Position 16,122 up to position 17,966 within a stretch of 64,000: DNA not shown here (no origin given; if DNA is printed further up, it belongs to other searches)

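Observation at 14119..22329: Candidate uncharacterised biosynthetic/export cluster: two radical SAM enzymes, a tandem methyltransferase and two transport systems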

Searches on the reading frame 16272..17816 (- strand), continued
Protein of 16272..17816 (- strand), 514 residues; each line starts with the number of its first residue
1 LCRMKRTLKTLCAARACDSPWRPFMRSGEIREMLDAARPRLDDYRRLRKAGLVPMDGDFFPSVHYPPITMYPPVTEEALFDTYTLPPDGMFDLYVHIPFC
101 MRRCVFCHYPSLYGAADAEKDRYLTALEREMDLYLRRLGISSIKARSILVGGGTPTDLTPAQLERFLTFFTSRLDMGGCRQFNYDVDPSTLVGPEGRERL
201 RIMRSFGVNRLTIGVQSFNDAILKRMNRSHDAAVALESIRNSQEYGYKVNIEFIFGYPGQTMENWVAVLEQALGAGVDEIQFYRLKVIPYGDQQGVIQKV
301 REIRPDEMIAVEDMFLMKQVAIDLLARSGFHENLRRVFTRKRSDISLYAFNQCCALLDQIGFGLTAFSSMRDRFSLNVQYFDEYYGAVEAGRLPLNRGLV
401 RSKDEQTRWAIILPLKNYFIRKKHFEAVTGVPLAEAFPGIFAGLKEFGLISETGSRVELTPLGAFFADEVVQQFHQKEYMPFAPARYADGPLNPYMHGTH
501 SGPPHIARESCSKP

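Call 59: get_annotated_region(hit=H1, flank=12000)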
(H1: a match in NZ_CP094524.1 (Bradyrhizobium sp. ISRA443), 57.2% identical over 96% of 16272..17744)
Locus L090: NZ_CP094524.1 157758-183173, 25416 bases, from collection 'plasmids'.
description: Bradyrhizobium sp. ISRA443 plasmid unnamed, complete sequence
organism: Bradyrhizobium sp. ISRA443 (NCBI taxid 2866198)
taxonomy: Bacteria; Pseudomonadota; Alphaproteobacteria; Hyphomicrobiales; Nitrobacteraceae; Bradyrhizobium; Bradyrhizobium sp. ISRA443
host: -; source: Arachis hypogaea; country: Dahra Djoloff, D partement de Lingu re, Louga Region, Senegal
typing (MOB-suite, as given by PLSDB): conjugative; replicon rep_cluster_507; relaxase MOBQ; mating-pair formation MPF_T
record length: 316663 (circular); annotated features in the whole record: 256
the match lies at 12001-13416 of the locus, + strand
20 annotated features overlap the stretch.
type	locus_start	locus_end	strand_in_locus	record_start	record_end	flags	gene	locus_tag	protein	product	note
CDS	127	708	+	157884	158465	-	-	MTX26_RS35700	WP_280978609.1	hypothetical protein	-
CDS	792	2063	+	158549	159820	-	-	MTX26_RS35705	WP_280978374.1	methyltransferase domain-containing protein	-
CDS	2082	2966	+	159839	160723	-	-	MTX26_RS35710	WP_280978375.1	DMT family transporter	GO:0055085 - transmembrane transport [Evidence IEA]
CDS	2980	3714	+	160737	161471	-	-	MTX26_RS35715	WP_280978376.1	ABC transporter ATP-binding protein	-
CDS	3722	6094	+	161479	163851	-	-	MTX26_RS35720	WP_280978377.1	FtsX-like permease family protein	-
CDS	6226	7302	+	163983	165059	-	-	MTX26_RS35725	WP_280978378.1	HlyD family efflux transporter periplasmic adaptor subunit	-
CDS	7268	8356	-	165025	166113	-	-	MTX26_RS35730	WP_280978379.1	amino acid ABC transporter permease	GO:0006865 - amino acid transport [Evidence IEA]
CDS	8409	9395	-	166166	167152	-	-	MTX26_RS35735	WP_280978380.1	ABC transporter permease subunit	GO:0015837 - amine transport [Evidence IEA]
CDS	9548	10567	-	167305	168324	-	-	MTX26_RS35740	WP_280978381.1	amino acid ABC transporter substrate-binding protein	-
CDS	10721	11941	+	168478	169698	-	-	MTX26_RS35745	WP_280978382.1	radical SAM protein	-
CDS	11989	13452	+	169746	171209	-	-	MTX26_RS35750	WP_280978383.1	coproporphyrinogen-III oxidase family protein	-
CDS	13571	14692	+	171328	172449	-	-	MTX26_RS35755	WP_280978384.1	glycosyltransferase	-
CDS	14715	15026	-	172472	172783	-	-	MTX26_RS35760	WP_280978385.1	hypothetical protein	-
CDS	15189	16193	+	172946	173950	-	galE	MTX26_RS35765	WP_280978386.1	UDP-glucose 4-epimerase GalE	GO:0006012 - galactose metabolic process [Evidence IEA]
CDS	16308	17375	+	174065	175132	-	-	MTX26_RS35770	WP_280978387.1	glycosyltransferase family 4 protein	-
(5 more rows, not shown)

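Call 70: search_protein_families(library=ncbifam, proteins=[L072:6752-7495:+, L087:14029-15069:+, L009:5731-6534:+, L090:127-708:+, L090:10721-11941:+, L090:792-2063:+], max_evalue=0.001)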
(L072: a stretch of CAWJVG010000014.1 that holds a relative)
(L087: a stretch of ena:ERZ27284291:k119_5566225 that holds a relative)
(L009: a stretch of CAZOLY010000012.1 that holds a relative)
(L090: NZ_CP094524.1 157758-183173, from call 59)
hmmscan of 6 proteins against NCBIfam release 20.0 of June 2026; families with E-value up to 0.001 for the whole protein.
L072:6752-7495:+ (247 aa): 0 families

L087:14029-15069:+ (346 aa): 0 families

L009:5731-6534:+ (267 aa): 0 families

L090:127-708:+ (193 aa): 0 families

L090:10721-11941:+ (406 aa): 9 families
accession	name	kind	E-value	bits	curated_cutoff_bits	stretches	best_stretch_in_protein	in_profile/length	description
TIGR03956.1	rSAM_HydE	equivalog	1.6e-48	165.7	254.6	1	51-345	22-307/340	[FeFe] hydrogenase H-cluster radical SAM maturase HydE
TIGR03910.1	pyrrolys_PylB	equivalog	3.8e-22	78.7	348.2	1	49-330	26-299/347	methylornithine synthase PylB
TIGR00433.2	bioB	equivalog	2.2e-13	50.1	225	1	53-294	15-256/307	biotin synthase BioB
TIGR03955.1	rSAM_HydG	equivalog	4e-12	45.3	312.15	1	56-199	63-211/470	[FeFe] hydrogenase H-cluster radical SAM maturase HydG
TIGR02351.2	thiH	equivalog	3.4e-08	33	380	1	58-228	53-226/364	2-iminoacetate synthase ThiH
TIGR03957.1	rSAM_HmdB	equivalog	8.3e-07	28.5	320.9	1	58-247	19-210/317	5,10-methenyltetrahydromethanopterin hydrogenase cofactor biosynthesis protein HmdB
TIGR03551.1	F420_cofH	equivalog_domain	6.4e-06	25.2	374.1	1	55-140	14-100/345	5-amino-6-(D-ribitylamino)uracil--L-tyrosine 4-hydroxyphenyl transferase CofH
NF005609.0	PRK07360.1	equivalog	1.5e-05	23.9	426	1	53-141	34-123/374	7,8-didemethyl-8-hydroxy-5-deazariboflavin synthase subunit CofH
TIGR03699.1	menaquin_MqnC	equivalog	3.4e-05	22.8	428.1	1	64-140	24-102/342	cyclic dehypoxanthinyl futalosine synthase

L090:792-2063:+ (423 aa): 23 families
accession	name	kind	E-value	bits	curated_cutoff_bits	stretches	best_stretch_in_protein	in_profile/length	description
TIGR02469.1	CbiT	equivalog_domain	6.7e-10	39.3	78.3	1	211-296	11-94/124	precorrin-6Y C5,15-methyltransferase (decarboxylating) subunit CbiT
NF001556.0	PRK00377.1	equivalog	3e-08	33.7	238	1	212-297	33-118/198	cobalt-precorrin-6Y C(15)-methyltransferase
TIGR04364.1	methyltran_FxLD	equivalog_domain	2.5e-07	30.1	320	1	210-294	73-154/394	methyltransferase, FxLD system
NF041536.1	ArsM_DUF2284_UU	exception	7.9e-07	27.8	575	1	217-334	74-183/459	arsenite methyltransferase/DUF2284 domain selenoprotein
NF010549.0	PRK13942.1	equivalog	9.3e-07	28.5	282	1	213-280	71-138/215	protein-L-isoaspartate O-methyltransferase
NF011494.0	PRK14902.1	equivalog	1e-06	27.8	319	1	203-294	233-324/444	16S rRNA (cytosine(967)-C(5))-methyltransferase RsmB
NF011493.0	PRK14901.1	equivalog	1.9e-06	27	540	1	213-283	248-318/447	16S rRNA (cytosine(967)-C(5))-methyltransferase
TIGR00080.1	pimt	equivalog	2.2e-06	27.7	159.05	1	211-280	69-138/216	protein-L-isoaspartate O-methyltransferase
NF041537.1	ArsM_AhpD_UU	exception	2.8e-06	26.4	510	1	217-337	74-186/345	arsenite methyltransferase/AhpD domain selenoprotein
NF010550.0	PRK13943.1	equivalog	4.8e-06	25.9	359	1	212-281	73-142/322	protein-L-isoaspartate O-methyltransferase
NF006138.0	PRK08287.1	equivalog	6.7e-06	26.1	210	1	212-298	24-105/189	decarboxylating cobalt-precorrin-6B (C(15))-methyltransferase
NF047824.1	tRNAwyosineTaw2Meth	equivalog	1.4e-05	24.9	350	1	220-291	94-164/245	tRNA(Phe) (4-demethylwyosine(37)-C(7)) aminocarboxypropyltransferase Taw2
NF001240.0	PRK00216.1-1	equivalog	2.3e-05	23.6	378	1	214-302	58-145/251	bifunctional demethylmenaquinone methyltransferase/2-methoxy-6-polyprenyl-1,4-benzoquinol methylase UbiE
NF043040.1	corrin_prot_MT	hypoth_equivalog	3e-05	23.6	180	1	217-334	38-150/216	corrinoid protein-associated methyltransferase CpaM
NF008823.0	PRK11873.1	subfamily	3.1e-05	23.6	263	1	216-272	74-130/272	arsenite methyltransferase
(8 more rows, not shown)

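Call 79: search_protein_families(library=pfam, proteins=[L045:1524-2138:-, L045:2191-3207:-, L045:3325-3879:+, L045:4494-4895:+, L045:11616-13232:+, L045:13395-14666:+, L045:14670-15329:+, L045:15435-18344:+, L087:14029-15069:+, L003:7180-7911:+], max_evalue=0.001)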
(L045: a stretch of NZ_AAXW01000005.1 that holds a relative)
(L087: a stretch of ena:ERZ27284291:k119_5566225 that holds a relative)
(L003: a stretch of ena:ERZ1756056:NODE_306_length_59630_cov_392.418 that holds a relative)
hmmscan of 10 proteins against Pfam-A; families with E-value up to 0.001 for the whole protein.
L045:1524-2138:- (204 aa): 1 family
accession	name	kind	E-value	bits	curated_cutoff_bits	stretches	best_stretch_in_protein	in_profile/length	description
PF10989.13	DUF2808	-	1.9e-32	112.7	25.3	1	61-201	3-146/146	Protein of unknown function (DUF2808)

L045:2191-3207:- (338 aa): 0 families

L045:3325-3879:+ (184 aa): 1 family
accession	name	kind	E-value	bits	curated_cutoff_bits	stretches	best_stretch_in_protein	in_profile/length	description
PF05685.18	Uma2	-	3.1e-28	98.9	27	1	22-168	10-160/172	Putative restriction endonuclease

L045:4494-4895:+ (133 aa): 1 family
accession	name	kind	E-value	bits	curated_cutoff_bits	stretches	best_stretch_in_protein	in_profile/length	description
PF02469.27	Fasciclin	-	7.4e-39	133.2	22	1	13-131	2-122/123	Fasciclin domain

L045:11616-13232:+ (538 aa): 4 families
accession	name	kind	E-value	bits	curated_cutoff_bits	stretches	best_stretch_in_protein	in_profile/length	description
PF16576.10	HlyD_D23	-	2.5e-13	50.2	30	1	257-421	77-213/214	Barrel-sandwich domain of CusB or HlyD membrane-fusion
PF13437.12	HlyD_3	-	3.2e-10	41.1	22.2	1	307-419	2-106/106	HlyD family secretion protein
PF12700.13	HlyD_2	-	7.8e-09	35.2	25.1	1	28-192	4-164/416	HlyD family secretion protein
PF13533.13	Biotin_lipoyl_2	-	1.2e-08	35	29.8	1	93-124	1-32/32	Biotin-lipoyl like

L045:13395-14666:+ (423 aa): 2 families
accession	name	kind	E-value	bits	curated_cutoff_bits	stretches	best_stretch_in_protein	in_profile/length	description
PF12704.14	MacB_PCD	-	1.4e-49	169.7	27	1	34-262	1-206/207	MacB-like periplasmic core domain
PF02687.27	FtsX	-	7.4e-21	74.9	25.5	1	303-416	2-120/120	FtsX-like permease C-terminal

L045:14670-15329:+ (219 aa): 5 families
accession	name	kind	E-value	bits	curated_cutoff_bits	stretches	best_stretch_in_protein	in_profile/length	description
PF00005.33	ABC_tran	-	1e-34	120.5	25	1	21-169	1-136/137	ABC transporter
PF02463.25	SMC_N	-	1e-08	35.3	40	1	56-213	105-211/220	RecF/RecN/SMC N terminal domain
PF13304.12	AAA_21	-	1.3e-05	25.9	27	0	115-201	216-300/304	AAA domain, putative AbiEii toxin, Type IV TA system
PF13555.12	AAA_29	-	0.00029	21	27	1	24-48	15-39/61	P-loop containing region of AAA domain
PF03193.22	RsgA_GTPase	-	0.00055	20.2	30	0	28-51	104-126/174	RsgA GTPase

L045:15435-18344:+ (969 aa): 4 families
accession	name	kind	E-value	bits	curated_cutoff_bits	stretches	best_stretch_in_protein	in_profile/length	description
PF16738.10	CBM26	-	1.5e-48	163.2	28.1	2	6-73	1-69/70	Starch-binding module 26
PF00128.31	Alpha-amylase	-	1.5e-36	127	22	2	381-496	2-93/446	Alpha amylase, catalytic domain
PF13290.12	CHB_HEX_C_1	-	1.3e-31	108.7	22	2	195-260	1-66/67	Chitobiase/beta-hexosaminidase C-terminal domain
PF13287.12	Fn3_assoc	-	1.3e-20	73.7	23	2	206-263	1-58/59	Fn3 associated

L087:14029-15069:+ (346 aa): 0 families

L003:7180-7911:+ (243 aa): 0 families

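Call 87: find_related_loci(query=A1, collection=viral_contigs, flank=8000)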
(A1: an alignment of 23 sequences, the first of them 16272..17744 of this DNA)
Query A1 (490 aa) in viral_contigs; peptide patterns used: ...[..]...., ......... (x = any residue, [..] = any of these).
16 stretches matched a pattern; 1 encode a relative of the query (tblastn E <= 1e-3); 1 distinct loci.
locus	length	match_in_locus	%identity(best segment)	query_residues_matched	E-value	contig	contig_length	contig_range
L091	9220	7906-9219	57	7-443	1e-175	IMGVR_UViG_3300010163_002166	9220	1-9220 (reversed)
